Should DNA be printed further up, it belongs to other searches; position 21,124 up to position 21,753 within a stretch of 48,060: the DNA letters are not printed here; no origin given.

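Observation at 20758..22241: Tandem family of small Sec-exported Asn/Gly/Trp/Pro-rich low-complexity proteins sharing an acidic W-x-EEM-xx-M-x-DEFD motif (uncharacterised; possibly a periplasmic structural or envelope family)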

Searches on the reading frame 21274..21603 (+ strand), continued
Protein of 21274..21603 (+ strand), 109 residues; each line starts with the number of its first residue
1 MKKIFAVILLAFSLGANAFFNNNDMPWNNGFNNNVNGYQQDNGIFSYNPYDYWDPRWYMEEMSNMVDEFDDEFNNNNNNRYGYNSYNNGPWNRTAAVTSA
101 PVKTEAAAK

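Call 66: list_cluster_members(proteins=[P0316, P0239, P0250, P0258, P0218, P0307, P0235, P0290, P0272, P0277])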
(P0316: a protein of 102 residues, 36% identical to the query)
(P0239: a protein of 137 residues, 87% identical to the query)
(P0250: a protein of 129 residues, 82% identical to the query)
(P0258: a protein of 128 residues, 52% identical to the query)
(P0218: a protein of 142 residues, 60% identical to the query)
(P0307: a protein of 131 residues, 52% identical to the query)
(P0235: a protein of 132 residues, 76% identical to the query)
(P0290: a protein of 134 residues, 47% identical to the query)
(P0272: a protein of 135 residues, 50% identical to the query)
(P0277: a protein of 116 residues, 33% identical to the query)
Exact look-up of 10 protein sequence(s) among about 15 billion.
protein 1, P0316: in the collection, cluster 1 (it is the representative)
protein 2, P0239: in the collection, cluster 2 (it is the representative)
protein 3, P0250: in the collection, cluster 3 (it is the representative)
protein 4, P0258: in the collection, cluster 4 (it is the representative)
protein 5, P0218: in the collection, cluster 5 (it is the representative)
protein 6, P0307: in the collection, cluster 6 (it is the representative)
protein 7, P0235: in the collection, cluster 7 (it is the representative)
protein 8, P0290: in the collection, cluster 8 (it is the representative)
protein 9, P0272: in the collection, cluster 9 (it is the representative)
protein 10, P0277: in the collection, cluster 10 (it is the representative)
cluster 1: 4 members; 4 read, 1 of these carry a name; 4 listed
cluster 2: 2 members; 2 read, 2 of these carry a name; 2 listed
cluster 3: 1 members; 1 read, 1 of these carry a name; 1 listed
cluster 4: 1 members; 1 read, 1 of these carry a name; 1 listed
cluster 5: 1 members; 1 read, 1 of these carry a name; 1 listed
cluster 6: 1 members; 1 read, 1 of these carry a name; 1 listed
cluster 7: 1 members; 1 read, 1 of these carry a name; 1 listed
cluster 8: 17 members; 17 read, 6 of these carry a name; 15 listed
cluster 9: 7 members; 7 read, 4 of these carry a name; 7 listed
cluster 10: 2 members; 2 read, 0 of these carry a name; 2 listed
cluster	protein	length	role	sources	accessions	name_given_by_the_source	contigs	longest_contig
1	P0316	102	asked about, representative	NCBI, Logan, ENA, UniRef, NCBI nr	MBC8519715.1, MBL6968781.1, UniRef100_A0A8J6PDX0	MAG: hypothetical protein H8D24_04820 [Gammaproteobacteria bacterium] | Sulfur globule protein CV1 n=1 Tax=Candidatus Thiopontia autotrophica TaxID=2841688 ... | hypothetical protein [Candidatus Thiopontia autotrophica]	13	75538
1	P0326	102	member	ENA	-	-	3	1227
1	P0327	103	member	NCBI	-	-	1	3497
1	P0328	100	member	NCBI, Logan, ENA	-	-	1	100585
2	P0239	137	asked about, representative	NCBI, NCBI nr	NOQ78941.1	MAG: sulfur globule protein CV1 [Gammaproteobacteria bacterium] | sulfur globule protein CV1 [Gammaproteobacteria bacterium]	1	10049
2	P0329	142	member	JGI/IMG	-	hypothetical protein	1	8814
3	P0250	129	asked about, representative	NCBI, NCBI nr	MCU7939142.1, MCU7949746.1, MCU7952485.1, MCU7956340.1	MAG: sulfur globule protein [gamma proteobacterium symbiont of Bathyaustriella thionipta] | sulfur globule protein [gamma proteobacterium symbiont of Bathyaustriella thionipta]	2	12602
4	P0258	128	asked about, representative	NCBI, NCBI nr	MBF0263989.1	MAG: sulfur globule protein [Gammaproteobacteria bacterium] | sulfur globule protein [Gammaproteobacteria bacterium]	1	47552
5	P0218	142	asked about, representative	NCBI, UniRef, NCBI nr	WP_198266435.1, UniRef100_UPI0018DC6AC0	hypothetical protein [sulfur-oxidizing endosymbiont of Gigantopelta aegis] | hypothetical protein n=1 Tax=sulfur-oxidizing endosymbiont of Gigantopelta aegis ...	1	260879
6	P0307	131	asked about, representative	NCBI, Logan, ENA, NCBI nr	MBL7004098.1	MAG: hypothetical protein ISR69_08740 [Gammaproteobacteria bacterium] | hypothetical protein [Gammaproteobacteria bacterium]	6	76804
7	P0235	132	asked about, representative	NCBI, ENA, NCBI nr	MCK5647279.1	MAG: hypothetical protein KAI22_00225 [Gammaproteobacteria bacterium] | hypothetical protein [Gammaproteobacteria bacterium]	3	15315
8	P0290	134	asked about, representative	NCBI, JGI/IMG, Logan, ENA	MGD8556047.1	MAG: hypothetical protein PVJ14_01725 [Chromatiales bacterium] | hypothetical protein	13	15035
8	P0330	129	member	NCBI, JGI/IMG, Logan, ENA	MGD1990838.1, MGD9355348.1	MAG: hypothetical protein PVF16_04475 [Chromatiales bacterium] | hypothetical protein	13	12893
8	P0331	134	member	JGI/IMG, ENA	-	hypothetical protein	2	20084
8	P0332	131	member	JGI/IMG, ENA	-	hypothetical protein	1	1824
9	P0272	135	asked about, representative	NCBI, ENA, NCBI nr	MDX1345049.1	MAG: hypothetical protein R3179_04045 [Sedimenticolaceae bacterium] | hypothetical protein [Sedimenticolaceae bacterium]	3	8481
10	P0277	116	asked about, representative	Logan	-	-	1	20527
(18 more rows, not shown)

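Call 68: search_dna_similar(query=P0239, collection=plasmids, mode=protein, max_evalue=0.001, max_rows=15)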
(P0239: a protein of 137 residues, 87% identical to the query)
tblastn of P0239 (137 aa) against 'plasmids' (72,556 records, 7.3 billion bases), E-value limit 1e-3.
No match.

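Call 75: find_encoding_contigs(protein=window:21274-21603:+, flank=3000, max_places=6)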
Protein window:21274-21603:+ (109 aa): 7 contigs read that carry it; 5 places shown.
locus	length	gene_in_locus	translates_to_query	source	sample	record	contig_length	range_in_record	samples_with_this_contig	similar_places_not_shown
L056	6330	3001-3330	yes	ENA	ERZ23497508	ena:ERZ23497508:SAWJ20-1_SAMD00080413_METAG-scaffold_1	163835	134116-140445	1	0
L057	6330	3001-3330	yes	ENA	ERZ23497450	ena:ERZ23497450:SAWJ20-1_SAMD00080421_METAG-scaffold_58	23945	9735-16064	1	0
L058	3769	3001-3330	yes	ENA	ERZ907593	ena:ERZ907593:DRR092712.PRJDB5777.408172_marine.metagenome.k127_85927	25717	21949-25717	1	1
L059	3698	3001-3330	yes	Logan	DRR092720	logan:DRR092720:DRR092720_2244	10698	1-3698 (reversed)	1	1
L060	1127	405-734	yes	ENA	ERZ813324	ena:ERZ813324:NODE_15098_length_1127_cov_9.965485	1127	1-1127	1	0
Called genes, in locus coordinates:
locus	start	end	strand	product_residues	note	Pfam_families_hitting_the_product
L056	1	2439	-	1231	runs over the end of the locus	PF02574:S-methyl_trans, PF00809:Pterin_bind, PF02607:B12-binding_2, PF02310:B12-binding, PF02965:Met_synt_B12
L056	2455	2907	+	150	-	-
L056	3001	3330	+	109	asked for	-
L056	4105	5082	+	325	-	PF19300:BPD_transp_1_N (weak), PF00528:BPD_transp_1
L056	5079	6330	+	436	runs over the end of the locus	PF00528:BPD_transp_1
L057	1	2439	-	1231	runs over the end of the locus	PF02574:S-methyl_trans, PF00809:Pterin_bind, PF02607:B12-binding_2, PF02310:B12-binding, PF02965:Met_synt_B12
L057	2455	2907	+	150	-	-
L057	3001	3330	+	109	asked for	-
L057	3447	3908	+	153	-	-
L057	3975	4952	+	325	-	PF19300:BPD_transp_1_N (weak), PF00528:BPD_transp_1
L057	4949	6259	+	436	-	PF00528:BPD_transp_1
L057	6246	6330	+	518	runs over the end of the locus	PF00158:Sigma54_activat (faint), PF00931:NB-ARC (faint), PF02367:TsaE (faint), PF02463:SMC_N, PF00005:ABC_tran, PF02463:SMC_N, PF00005:ABC_tran, PF13401:AAA_22, +15 more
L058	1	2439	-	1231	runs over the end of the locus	PF02574:S-methyl_trans, PF00809:Pterin_bind, PF02607:B12-binding_2, PF02310:B12-binding, PF02965:Met_synt_B12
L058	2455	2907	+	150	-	-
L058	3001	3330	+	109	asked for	-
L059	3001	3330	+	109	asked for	-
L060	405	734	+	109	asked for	-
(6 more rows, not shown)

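Call 77: search_protein_families(library=pfam, proteins=[P0239, P0250, P0258, P0316, P0272, P0048, window:21274-21603:+], max_evalue=10)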
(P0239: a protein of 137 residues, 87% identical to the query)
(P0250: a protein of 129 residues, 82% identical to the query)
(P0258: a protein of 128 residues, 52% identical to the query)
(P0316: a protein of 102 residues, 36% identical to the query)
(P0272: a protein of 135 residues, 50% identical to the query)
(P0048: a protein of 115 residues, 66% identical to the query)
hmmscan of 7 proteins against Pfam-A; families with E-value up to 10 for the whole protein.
P0239 (137 aa): 2 families
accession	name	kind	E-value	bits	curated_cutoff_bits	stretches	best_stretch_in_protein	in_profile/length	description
PF03991.18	Prion_octapep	-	1.8e-10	41.2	32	1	76-114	4-42/46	Copper binding octapeptide repeat region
PF07172.16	GRP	-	4.3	8.5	30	1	66-113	42-87/90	Glycine rich protein family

P0250 (129 aa): 4 families
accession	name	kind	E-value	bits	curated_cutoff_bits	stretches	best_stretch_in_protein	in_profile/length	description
PF03991.18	Prion_octapep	-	7.2e-09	36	32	1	75-112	4-41/46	Copper binding octapeptide repeat region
PF17228.7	SGP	-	4.3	8.7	26.7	0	55-128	15-90/93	Sulphur globule protein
PF05178.17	Kri1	-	4.6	8.3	25.2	1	48-70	56-76/102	KRI1-like family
PF07172.16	GRP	-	5.2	8.2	30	0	57-112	34-87/90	Glycine rich protein family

P0258 (128 aa): 1 family
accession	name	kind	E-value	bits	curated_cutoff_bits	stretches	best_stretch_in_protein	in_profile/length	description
PF03991.18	Prion_octapep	-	0.027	15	32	1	71-107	4-36/46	Copper binding octapeptide repeat region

P0316 (102 aa): 0 families

P0272 (135 aa): 0 families

P0048 (115 aa): 1 family
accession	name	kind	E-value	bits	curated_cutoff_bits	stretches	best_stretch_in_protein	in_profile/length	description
PF08139.17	LPAM_1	-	0.88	10.6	20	1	1-14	1-14/18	Prokaryotic membrane lipoprotein lipid attachment site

window:21274-21603:+ (109 aa): 0 families

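Call 79: search_protein_families(library=pfam, alignment_id=A6, max_evalue=10)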
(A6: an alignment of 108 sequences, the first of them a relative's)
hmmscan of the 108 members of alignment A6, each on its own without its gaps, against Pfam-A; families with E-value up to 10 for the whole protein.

A. member 1, P0212 (133 aa): 3 families
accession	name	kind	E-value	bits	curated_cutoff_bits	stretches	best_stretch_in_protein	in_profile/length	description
PF03991.18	Prion_octapep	-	0.0031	18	32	1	74-97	6-29/46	Copper binding octapeptide repeat region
PF14510.11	ABC_trans_N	-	0.19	12.5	25.4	1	41-70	30-60/89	ABC-transporter N-terminal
PF07172.16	GRP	-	4.2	8.5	30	1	57-116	35-87/90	Glycine rich protein family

B. families by the number of members that match (of 108 scanned): 16 families
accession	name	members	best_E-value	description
PF05178.17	Kri1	39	0.014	KRI1-like family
PF03991.18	Prion_octapep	36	4.2e-12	Copper binding octapeptide repeat region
PF07172.16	GRP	17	0.0064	Glycine rich protein family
PF17228.7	SGP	6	0.18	Sulphur globule protein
PF08139.17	LPAM_1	3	0.014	Prokaryotic membrane lipoprotein lipid attachment site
PF14510.11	ABC_trans_N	2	0.18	ABC-transporter N-terminal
PF22807.2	TrAA12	2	0.24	TrAA12-like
PF22859.1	IBIN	2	0.51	Induced by infection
PF16208.10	Keratin_2_head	2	2.3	Keratin type II head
PF22584.1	CFAP143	1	0.0077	Cilia- and flagella-associated protein 143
PF19885.4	DUF6358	1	0.024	Family of unknown function (DUF6358)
PF09610.15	Myco_arth_vir_N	1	0.13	Mycoplasma virulence signal region (Myco_arth_vir_N)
PF04211.18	MtrC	1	0.23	Tetrahydromethanopterin S-methyltransferase, subunit C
PF01578.25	Cytochrom_C_asm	1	0.28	Cytochrome C assembly protein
PF19612.4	DUF6117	1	3.8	Family of unknown function (DUF6117)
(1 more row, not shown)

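Call 81: find_encoding_contigs(protein=P0218, flank=10000, max_places=2)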
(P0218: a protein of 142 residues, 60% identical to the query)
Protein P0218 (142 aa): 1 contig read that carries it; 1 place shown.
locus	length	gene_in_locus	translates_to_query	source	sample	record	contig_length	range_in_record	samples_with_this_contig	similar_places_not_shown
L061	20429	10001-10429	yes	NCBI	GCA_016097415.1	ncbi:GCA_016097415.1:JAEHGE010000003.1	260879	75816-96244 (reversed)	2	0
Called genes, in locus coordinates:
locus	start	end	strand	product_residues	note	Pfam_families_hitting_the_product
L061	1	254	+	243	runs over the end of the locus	PF00814:TsaD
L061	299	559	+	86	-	PF07238:PilZ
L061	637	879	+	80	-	PF03994:DUF350 (weak)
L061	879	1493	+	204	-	PF01464:SLT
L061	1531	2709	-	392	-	PF22660:RS_preATP-grasp-like, PF02222:ATP-grasp, PF02786:CPSase_L_D2 (weak), PF07478:Dala_Dala_lig_C (weak), PF02655:ATP-grasp_3 (weak), PF21244:PurT_C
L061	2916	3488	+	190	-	PF04463:2-thiour_desulf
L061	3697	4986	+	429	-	PF25973:BSH_CzcB (faint), PF25917:BSH_RND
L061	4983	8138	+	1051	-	PF00873:ACR_tran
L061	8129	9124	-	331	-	PF13936:HTH_38, PF13565:HTH_32 (weak), PF00665:rve (weak)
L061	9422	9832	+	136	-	PF01230:HIT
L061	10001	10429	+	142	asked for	-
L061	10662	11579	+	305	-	PF01218:Coprogen_oxidas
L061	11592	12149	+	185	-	PF01613:Flavin_Reduct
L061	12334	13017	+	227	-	-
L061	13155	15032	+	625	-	PF00672:HAMP, PF00015:MCPsignal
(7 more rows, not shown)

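Call 82: find_encoding_contigs(protein=P0215, flank=10000, max_places=2)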
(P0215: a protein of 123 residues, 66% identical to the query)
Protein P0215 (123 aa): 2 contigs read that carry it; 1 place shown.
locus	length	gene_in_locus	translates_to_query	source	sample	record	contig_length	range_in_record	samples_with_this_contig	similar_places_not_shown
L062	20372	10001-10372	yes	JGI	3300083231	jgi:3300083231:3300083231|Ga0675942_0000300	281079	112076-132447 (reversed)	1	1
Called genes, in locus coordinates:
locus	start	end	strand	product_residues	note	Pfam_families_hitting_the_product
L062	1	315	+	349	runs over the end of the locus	PF00022:Actin (weak), PF06723:MreB_Mbl, PF00012:HSP70, PF11104:PilM_2 (faint), PF14450:FtsA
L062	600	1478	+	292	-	PF04085:MreC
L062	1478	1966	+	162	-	PF04093:MreD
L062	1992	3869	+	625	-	PF03717:PBP_dimer, PF00905:Transpeptidase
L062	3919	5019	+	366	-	PF01098:FTSW_RODA_SPOVE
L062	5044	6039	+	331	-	PF13406:SLT_2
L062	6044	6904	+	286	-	PF03330:DPBB_1, PF05036:SPOR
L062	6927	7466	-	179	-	PF02635:DsrE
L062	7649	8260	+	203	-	PF07238:PilZ (weak)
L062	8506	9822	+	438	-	PF04851:ResIII, PF00270:DEAD, PF00271:Helicase_C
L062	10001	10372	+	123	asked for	-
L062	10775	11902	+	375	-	PF01264:Chorismate_synt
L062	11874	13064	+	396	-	PF01306:LacY_symp (faint), PF03825:Nuc_H_symport, PF07690:MFS_1, PF12832:MFS_1_like, PF07690:MFS_1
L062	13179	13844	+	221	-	PF00881:Nitroreductase, PF14512:TM1586_NiRdase (faint)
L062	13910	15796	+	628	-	PF16177:ACAS_N, PF00501:AMP-binding, PF13193:AMP-binding_C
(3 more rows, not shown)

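Call 85: find_encoding_contigs(protein=P0316, flank=6000, max_places=2)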
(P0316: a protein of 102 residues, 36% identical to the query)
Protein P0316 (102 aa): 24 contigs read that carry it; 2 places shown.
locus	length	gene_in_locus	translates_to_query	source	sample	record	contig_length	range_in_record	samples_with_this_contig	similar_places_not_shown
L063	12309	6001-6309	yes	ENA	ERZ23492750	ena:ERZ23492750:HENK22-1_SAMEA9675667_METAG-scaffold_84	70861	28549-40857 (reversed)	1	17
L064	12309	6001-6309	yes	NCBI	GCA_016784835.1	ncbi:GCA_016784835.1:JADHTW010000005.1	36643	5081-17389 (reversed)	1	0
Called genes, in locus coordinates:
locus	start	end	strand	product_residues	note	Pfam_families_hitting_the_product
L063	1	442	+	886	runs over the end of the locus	PF01751:Toprim, PF01131:Topoisom_bac, PF13368:Toprim_C_rpt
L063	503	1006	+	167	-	PF00731:AIRC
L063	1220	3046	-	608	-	PF03979:Sigma70_r1_1, PF00140:Sigma70_r1_2, PF04546:Sigma70_ner, PF04542:Sigma70_r2, PF04539:Sigma70_r3, PF04545:Sigma70_r4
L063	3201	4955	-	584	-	PF01807:Zn_ribbon_DnaG, PF08275:DNAG_N, PF01751:Toprim, PF13155:Toprim_2, PF13362:Toprim_3, PF13662:Toprim_4, PF10410:DnaB_bind, PF08278:DnaG_DnaB_bind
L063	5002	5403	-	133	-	PF09424:YqeY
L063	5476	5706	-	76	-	PF01165:Ribosomal_S21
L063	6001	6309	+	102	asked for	-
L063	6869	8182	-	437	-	PF07992:Pyr_redox_2, PF13450:NAD_binding_8 (faint), PF21706:FCSD_central, PF09242:FCSD-flav_bind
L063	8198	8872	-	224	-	PF00034:Cytochrom_C (weak), PF13442:Cytochrome_CBB3 (faint)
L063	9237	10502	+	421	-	PF05036:SPOR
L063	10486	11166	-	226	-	-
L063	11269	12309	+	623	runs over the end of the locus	PF00009:GTP_EFTU, PF22042:EF-G_D2 (faint), PF03144:GTP_EFTU_D2, PF00679:EFG_C, PF21018:BipA_C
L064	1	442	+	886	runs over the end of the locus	PF01751:Toprim, PF01131:Topoisom_bac, PF13368:Toprim_C_rpt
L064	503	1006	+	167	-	PF00731:AIRC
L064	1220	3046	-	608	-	PF03979:Sigma70_r1_1, PF00140:Sigma70_r1_2, PF04546:Sigma70_ner, PF04542:Sigma70_r2, PF04539:Sigma70_r3, PF04545:Sigma70_r4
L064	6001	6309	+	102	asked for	-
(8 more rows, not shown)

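Call 86: find_encoding_contigs(protein=P0324, flank=6000, max_places=2)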
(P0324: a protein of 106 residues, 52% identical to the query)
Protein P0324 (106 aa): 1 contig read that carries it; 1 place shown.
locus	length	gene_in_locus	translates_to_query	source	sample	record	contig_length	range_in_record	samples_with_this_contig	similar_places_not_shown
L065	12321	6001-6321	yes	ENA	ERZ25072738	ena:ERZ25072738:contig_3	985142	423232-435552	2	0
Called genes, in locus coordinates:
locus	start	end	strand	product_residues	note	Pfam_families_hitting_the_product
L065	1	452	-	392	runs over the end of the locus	PF01041:DegT_DnrJ_EryC1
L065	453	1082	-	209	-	PF17836:PglD_N (weak), PF25084:LbH_EIF2B (weak), PF14602:Hexapep_2 (faint), PF25087:GMPPB_C (weak), PF00132:Hexapep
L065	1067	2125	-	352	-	PF00195:Chal_sti_synt_N (weak), PF08545:ACP_syn_III, PF08541:ACP_syn_III_C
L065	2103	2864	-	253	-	PF23441:SDR (weak), PF00106:adh_short, PF01370:Epimerase, PF08659:KR, PF13561:adh_short_C2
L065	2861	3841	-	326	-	PF08545:ACP_syn_III, PF08541:ACP_syn_III_C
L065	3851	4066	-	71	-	-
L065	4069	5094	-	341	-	PF00355:Rieske, PF00848:Ring_hydroxyl_A (weak)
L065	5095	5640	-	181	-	PF02397:Bac_transf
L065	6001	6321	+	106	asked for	-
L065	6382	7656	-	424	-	PF04413:Glycos_transf_N, PF00534:Glycos_transf_1 (faint)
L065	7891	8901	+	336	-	PF01018:GTP1_OBG, PF01926:MMR_HSR1, PF02421:FeoB_N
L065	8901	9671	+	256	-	PF00696:AA_kinase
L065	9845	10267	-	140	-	PF07603:Lcl_C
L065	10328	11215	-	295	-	PF00485:PRK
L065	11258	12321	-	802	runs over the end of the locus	PF02518:HATPase_c, PF00204:DNA_gyraseB, PF01751:Toprim, PF21249:GyrB_hook, PF18053:GyrB_insert, PF00986:DNA_gyraseB_C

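Call 87: find_encoding_contigs(protein=P0290, flank=6000, max_places=2)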
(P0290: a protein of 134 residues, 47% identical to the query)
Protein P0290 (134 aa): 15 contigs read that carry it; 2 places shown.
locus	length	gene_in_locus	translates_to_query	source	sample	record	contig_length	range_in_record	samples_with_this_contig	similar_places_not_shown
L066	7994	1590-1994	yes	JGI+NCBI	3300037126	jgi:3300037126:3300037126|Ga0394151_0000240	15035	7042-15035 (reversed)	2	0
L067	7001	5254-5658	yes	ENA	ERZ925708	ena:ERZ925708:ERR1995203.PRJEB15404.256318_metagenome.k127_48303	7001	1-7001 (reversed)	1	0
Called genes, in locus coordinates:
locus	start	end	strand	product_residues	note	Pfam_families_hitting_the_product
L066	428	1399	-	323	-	PF01699:Na_Ca_ex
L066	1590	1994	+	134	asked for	-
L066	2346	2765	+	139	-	PF00210:Ferritin, PF02915:Rubrerythrin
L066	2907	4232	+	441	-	PF02754:CCG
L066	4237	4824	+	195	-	PF12007:DUF3501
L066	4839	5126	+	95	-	PF22277:EncFtn-like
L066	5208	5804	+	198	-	PF09997:DUF2238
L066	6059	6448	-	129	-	PF03625:DUF302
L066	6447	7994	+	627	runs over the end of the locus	PF03190:Thioredox_DsbH, PF13899:Thioredoxin_7 (weak)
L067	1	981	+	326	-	?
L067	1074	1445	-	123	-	-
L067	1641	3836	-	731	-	PF17764:PriA_3primeBD, PF00270:DEAD, PF04851:ResIII, PF13604:AAA_30 (weak), PF18319:Zn_ribbon_PriA, PF00271:Helicase_C (weak), PF18074:PriA_C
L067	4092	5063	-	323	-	PF01699:Na_Ca_ex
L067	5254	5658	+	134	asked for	-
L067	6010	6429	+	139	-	PF00210:Ferritin, PF02915:Rubrerythrin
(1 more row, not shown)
